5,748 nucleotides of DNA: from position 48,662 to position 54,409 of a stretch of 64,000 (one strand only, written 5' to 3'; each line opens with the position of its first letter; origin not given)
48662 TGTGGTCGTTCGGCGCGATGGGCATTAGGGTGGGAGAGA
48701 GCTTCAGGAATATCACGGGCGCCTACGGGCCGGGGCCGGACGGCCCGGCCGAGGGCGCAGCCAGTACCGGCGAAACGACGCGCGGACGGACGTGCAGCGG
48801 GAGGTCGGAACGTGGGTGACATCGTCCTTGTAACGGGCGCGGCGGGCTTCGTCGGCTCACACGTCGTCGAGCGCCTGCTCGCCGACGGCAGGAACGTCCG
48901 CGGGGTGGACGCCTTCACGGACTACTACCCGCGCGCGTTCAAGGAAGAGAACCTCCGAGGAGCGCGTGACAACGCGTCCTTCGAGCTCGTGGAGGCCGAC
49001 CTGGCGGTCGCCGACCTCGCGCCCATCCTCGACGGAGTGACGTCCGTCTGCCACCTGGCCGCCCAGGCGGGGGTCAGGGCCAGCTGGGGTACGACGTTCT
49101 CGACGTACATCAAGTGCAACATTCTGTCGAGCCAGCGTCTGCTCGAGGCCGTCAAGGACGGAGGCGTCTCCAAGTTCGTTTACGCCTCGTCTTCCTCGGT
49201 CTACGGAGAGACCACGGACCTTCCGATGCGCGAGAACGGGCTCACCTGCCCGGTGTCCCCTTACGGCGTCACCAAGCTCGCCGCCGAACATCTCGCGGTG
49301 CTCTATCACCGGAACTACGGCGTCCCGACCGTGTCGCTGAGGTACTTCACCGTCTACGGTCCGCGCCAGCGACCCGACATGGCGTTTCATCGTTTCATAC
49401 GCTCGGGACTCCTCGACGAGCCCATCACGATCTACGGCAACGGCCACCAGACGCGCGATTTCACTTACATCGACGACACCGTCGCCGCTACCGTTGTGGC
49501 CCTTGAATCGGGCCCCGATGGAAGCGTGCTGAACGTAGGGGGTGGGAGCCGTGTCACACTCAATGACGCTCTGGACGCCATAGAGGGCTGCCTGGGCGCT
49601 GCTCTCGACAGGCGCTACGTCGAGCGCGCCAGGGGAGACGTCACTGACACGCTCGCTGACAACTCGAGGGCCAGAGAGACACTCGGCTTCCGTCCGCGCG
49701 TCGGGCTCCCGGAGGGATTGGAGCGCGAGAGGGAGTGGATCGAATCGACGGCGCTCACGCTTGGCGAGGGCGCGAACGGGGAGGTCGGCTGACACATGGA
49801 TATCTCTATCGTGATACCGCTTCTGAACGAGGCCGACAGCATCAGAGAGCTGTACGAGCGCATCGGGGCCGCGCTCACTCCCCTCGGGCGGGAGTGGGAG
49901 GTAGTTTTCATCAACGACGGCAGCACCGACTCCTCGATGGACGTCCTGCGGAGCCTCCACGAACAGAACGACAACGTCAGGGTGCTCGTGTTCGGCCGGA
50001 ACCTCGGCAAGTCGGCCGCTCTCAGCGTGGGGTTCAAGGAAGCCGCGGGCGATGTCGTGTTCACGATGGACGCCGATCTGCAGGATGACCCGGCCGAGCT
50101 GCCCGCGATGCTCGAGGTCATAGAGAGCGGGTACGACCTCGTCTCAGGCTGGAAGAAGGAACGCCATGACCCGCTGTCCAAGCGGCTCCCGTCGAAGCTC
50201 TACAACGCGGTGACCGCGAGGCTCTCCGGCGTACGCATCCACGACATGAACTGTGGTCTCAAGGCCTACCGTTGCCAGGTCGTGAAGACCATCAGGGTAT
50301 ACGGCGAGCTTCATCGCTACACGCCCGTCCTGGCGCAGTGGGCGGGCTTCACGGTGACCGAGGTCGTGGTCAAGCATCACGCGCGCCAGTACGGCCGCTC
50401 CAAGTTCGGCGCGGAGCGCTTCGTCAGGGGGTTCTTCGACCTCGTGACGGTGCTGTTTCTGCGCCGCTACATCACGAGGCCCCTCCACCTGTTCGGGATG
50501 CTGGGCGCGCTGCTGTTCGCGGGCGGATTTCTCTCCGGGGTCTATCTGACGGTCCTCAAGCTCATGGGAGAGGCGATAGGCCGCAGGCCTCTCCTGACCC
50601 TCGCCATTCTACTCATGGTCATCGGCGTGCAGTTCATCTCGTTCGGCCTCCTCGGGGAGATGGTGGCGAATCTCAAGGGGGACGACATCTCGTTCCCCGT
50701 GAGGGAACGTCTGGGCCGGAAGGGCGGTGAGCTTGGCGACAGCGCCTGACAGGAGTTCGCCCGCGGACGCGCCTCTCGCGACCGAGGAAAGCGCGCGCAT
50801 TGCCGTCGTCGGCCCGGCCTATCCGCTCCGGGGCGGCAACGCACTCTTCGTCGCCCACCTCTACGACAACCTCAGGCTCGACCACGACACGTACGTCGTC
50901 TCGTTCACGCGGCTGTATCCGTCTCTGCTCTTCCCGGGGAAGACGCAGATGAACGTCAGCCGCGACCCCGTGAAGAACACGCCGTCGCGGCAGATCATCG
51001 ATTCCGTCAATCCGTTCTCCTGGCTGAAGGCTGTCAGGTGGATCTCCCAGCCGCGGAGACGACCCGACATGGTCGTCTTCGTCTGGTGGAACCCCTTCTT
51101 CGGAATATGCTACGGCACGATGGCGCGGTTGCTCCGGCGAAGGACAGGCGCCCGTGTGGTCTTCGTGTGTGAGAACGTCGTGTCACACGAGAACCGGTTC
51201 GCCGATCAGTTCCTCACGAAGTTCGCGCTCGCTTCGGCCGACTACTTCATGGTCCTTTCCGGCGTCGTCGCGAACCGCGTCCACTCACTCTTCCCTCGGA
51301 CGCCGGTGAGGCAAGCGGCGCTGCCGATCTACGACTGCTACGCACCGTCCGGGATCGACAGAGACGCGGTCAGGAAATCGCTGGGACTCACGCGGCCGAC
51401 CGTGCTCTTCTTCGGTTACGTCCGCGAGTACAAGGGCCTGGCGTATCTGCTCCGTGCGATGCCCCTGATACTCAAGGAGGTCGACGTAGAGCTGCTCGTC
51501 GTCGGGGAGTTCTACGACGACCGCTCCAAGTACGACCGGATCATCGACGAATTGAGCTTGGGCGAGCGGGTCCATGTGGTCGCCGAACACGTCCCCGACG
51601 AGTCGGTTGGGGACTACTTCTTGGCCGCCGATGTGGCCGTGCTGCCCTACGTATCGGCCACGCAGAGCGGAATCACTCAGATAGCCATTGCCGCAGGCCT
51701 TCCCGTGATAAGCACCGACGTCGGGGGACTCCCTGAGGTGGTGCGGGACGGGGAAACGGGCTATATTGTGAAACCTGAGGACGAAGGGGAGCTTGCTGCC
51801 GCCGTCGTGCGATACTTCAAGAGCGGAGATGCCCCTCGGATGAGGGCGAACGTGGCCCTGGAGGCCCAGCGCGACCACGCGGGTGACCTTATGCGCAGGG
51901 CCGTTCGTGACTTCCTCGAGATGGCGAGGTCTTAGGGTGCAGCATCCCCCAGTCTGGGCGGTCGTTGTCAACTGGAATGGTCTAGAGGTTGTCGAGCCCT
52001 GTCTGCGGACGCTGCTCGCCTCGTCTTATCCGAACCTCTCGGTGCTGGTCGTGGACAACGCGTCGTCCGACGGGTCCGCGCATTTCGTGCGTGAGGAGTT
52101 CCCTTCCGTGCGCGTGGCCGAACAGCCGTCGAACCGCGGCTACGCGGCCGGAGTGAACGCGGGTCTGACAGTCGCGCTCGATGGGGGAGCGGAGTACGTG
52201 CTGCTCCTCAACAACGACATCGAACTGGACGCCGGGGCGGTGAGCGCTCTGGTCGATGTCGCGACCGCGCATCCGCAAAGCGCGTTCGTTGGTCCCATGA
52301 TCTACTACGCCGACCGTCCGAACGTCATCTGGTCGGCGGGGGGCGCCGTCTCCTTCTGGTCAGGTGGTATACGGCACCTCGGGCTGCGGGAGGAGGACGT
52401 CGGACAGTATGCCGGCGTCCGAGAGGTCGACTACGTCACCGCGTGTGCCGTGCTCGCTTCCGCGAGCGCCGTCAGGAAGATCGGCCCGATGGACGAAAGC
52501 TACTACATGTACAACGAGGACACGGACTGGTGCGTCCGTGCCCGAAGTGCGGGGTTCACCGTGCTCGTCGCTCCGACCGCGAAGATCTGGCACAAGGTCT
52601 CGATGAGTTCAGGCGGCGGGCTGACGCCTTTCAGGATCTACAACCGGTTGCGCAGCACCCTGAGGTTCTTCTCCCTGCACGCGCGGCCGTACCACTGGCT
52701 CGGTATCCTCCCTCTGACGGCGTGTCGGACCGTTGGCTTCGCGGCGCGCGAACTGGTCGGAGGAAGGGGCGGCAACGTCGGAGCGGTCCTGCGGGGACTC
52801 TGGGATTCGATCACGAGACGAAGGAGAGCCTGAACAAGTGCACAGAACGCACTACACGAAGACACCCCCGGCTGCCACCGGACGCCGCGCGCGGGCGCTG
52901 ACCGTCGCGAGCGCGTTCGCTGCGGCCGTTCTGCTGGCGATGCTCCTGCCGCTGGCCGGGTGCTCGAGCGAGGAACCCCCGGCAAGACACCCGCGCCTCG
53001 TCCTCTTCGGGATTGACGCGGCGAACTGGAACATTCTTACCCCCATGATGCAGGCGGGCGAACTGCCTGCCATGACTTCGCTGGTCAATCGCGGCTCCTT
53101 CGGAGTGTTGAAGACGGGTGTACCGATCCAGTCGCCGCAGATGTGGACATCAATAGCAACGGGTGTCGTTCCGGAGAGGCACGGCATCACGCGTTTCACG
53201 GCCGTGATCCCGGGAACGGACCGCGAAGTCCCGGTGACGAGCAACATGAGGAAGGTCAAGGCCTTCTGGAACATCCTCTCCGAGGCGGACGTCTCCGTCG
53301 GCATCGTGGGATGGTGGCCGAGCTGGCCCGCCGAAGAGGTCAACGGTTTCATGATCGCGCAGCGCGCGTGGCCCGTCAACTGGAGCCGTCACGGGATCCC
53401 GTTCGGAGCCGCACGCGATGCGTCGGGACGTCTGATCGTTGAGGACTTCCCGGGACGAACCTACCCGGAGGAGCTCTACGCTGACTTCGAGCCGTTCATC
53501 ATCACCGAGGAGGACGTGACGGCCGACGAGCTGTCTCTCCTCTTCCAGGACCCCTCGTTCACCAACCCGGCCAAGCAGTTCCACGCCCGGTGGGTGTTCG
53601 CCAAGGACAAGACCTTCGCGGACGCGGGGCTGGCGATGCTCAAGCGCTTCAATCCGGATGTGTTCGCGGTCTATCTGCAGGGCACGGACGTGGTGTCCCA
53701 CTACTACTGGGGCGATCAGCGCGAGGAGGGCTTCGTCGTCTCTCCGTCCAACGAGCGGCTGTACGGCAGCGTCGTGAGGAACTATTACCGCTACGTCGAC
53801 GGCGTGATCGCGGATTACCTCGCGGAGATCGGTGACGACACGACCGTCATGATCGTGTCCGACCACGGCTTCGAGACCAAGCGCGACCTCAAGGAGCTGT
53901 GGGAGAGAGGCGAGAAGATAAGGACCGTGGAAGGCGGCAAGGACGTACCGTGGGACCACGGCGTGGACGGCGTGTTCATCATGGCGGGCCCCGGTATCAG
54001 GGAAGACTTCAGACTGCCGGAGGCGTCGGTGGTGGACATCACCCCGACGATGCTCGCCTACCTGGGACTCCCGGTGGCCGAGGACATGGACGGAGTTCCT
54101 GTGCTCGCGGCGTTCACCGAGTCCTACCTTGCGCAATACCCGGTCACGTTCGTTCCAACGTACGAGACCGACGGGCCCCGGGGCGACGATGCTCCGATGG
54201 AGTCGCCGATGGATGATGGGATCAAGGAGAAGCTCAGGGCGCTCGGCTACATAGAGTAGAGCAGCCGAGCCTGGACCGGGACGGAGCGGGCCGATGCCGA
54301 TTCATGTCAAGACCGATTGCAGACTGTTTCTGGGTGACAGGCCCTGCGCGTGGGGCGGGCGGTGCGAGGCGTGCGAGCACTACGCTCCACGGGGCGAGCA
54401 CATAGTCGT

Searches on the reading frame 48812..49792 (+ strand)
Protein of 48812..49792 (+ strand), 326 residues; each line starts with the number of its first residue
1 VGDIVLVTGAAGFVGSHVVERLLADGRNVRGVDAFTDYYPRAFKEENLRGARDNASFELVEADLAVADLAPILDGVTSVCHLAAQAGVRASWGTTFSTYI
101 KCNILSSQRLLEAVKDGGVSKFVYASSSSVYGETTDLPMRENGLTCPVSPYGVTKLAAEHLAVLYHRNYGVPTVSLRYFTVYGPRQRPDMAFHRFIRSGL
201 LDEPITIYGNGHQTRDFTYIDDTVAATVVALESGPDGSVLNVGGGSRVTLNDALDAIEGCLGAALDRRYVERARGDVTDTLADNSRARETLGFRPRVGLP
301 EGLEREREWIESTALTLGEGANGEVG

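Call 15: search_protein_families(library=pfam, proteins=[window:48812-49792:+], max_evalue=0.001)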
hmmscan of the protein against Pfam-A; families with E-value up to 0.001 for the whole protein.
window:48812-49792:+ (326 aa): 8 families
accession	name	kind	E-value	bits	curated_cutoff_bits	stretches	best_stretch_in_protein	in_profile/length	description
PF01370.27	Epimerase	-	5.9e-57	193.3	20.9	1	5-243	1-240/240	NAD dependent epimerase/dehydratase family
PF16363.11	GDP_Man_Dehyd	-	4.7e-54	184.5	27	1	6-304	1-330/332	GDP-mannose 4,6 dehydratase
PF01073.25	3Beta_HSD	-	1.1e-19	70.9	22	1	6-231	1-229/280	3-beta hydroxysteroid dehydrogenase/isomerase family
PF07993.18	NAD_binding_4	-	3.4e-10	40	20.1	1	66-183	79-209/258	Male sterility protein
PF13460.12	NAD_binding_10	-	1.6e-08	35.1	27.2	1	9-137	1-108/184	NAD(P)H-binding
PF02719.21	Polysacc_synt_2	-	1.6e-08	34.5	20.2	1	5-257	1-243/293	Polysaccharide biosynthesis protein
PF04321.23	RmlD_sub_bind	-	3.1e-07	30.2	27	1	5-184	3-154/287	RmlD substrate binding domain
PF05368.20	NmrA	-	5.1e-05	23.4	27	1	4-127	4-107/298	NmrA-like family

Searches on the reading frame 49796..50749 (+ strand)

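Call 15: search_protein_families(library=pfam, proteins=[window:49796-50749:+], max_evalue=0.001)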
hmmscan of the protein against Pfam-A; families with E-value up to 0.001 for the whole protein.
window:49796-50749:+ (317 aa): 3 families
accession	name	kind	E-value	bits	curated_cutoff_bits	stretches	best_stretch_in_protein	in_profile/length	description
PF00535.33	Glycos_transf_2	-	2.7e-30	106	23.3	1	4-166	1-167/168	Glycosyl transferase family 2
PF10111.15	Glyco_tranf_2_2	-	3.3e-07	30.5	27.3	1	4-111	1-108/276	Glycosyltransferase like family 2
PF13641.12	Glyco_tranf_2_3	-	1.4e-05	25.7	27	1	3-137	3-137/230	Glycosyltransferase like family 2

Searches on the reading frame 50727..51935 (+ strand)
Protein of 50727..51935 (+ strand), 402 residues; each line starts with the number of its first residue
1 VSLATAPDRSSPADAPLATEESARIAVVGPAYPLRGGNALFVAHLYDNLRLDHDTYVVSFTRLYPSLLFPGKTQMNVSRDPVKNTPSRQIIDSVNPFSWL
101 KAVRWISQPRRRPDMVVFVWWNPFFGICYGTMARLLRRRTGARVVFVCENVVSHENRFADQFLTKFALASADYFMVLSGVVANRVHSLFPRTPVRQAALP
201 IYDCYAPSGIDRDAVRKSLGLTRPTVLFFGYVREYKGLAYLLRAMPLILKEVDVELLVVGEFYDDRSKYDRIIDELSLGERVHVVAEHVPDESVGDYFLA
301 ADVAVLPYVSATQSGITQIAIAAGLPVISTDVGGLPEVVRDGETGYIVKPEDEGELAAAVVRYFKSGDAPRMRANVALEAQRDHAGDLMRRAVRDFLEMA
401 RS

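Call 15: search_protein_families(library=pfam, proteins=[window:50727-51935:+], max_evalue=0.001)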
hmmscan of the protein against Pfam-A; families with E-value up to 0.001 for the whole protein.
window:50727-51935:+ (402 aa): 3 families
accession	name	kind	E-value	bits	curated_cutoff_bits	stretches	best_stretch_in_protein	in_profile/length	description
PF13692.12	Glyco_trans_1_4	-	9.7e-30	104.1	27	1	223-364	1-140/142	Glycosyl transferases group 1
PF00534.26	Glycos_transf_1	-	6.2e-25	88.1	26.4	1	214-370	4-162/172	Glycosyl transferases group 1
PF13579.12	Glyco_trans_4_4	-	3.1e-05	24.8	29.7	1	96-197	53-153/158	Glycosyl transferase 4-like domain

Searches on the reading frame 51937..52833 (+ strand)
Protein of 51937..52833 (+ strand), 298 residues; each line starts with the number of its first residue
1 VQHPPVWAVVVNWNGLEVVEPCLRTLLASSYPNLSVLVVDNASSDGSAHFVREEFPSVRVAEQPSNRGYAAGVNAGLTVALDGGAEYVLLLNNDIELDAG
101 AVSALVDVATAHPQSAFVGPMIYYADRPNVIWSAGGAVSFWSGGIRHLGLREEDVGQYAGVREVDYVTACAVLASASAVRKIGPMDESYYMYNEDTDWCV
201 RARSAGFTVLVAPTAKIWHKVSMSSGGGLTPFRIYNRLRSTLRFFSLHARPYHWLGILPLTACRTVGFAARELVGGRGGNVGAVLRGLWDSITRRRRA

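Call 3: search_protein_families(library=pfam, proteins=[window:51937-52833:+], max_evalue=0.01)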
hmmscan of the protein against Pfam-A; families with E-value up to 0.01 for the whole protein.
window:51937-52833:+ (298 aa): 3 families
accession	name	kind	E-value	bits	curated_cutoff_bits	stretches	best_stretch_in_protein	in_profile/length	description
PF00535.33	Glycos_transf_2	-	8.2e-18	65.3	23.3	1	9-142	3-134/168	Glycosyl transferase family 2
PF13641.12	Glyco_tranf_2_3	-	2.7e-15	57.5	27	1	4-220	1-212/230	Glycosyltransferase like family 2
PF13632.12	Glyco_trans_2_3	-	1.6e-05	25.2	27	1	87-234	1-129/198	Glycosyl transferase family group 2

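Call 4: search_protein_families(library=ncbifam, proteins=[window:51937-52833:+], max_evalue=0.01)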
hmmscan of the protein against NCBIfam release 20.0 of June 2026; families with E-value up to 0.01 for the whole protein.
window:51937-52833:+ (298 aa): 14 families
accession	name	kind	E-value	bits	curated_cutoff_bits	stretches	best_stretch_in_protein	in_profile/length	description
TIGR01556.1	rhamnosyltran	subfamily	2.8e-18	66.1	200.55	1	23-225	10-206/281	rhamnosyltransferase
TIGR03965.1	mycofact_glyco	equivalog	6.5e-15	54.9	280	1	9-220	79-281/467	mycofactocin biosynthesis glycosyltransferase MftF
TIGR03937.1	PgaC_IcaA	equivalog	2.4e-10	39.9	422.3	1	3-117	44-158/407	poly-beta-1,6-N-acetyl-D-glucosamine synthase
TIGR03469.1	HpnB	hypoth_equivalog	6.1e-09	35.4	379.25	1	3-112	43-163/386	hopene-associated glycosyltransferase HpnB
NF041875.1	EPS_EpsD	equivalog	6.6e-09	35.6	370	1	9-222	4-209/325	exopolysaccharide biosynthesis glycosyltransferase EpsD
NF050113.1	gal_furan_GlfT1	equivalog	2.2e-08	33.8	330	1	6-131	1-126/290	galactofuranosyltransferase GlfT1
NF007482.0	PRK10073.1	equivalog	6.7e-08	31.9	423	1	8-111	10-112/334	glycosyltransferase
NF050050.1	ProtGlycPglI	equivalog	2.3e-05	23.9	500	1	9-108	7-107/306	GalNAc(5)-diNAcBac-PP-undecaprenol beta-1,3-glucosyltransferase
TIGR03111.1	glyc2_xrt_Gpos1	hypoth_equivalog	4.9e-05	22.3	363.95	1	3-113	48-160/439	TIGR03111 family XrtG-associated glycosyltransferase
NF045692.1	OglycostaseCruG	equivalog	0.00017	20.7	600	1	8-112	45-155/386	2'-O-glycosyltransferase CruG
TIGR03202.1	pucB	equivalog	0.00084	19.1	235.05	1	23-134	33-146/192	xanthine dehydrogenase accessory protein PucB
NF038299.1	EPS_HpsN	equivalog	0.00085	18.4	425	0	193-225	194-226/317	hormogonium polysaccharide biosynthesis glycosyltransferase HpsN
TIGR04283.1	glyco_like_mftF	equivalog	0.0012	18.5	182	1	12-109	7-97/221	TIGR04283 family arsenosugar biosynthesis glycosyltransferase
NF047683.1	TeichurnBiosyTuaG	equivalog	0.0082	15.8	400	0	3-94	5-96/252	teichuronic acid biosynthesis protein TuaG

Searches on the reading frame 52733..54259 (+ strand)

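Call 15: search_protein_families(library=pfam, proteins=[window:52733-54259:+], max_evalue=0.001)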
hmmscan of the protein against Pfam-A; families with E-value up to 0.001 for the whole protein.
window:52733-54259:+ (508 aa): 2 families
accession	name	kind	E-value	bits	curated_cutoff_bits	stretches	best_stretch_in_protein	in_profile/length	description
PF01663.27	Phosphodiest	-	3.3e-29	103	23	1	89-385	1-226/342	Type I phosphodiesterase / nucleotide pyrophosphatase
PF00884.28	Sulfatase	-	2e-08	34.3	25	1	140-445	55-300/301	Sulfatase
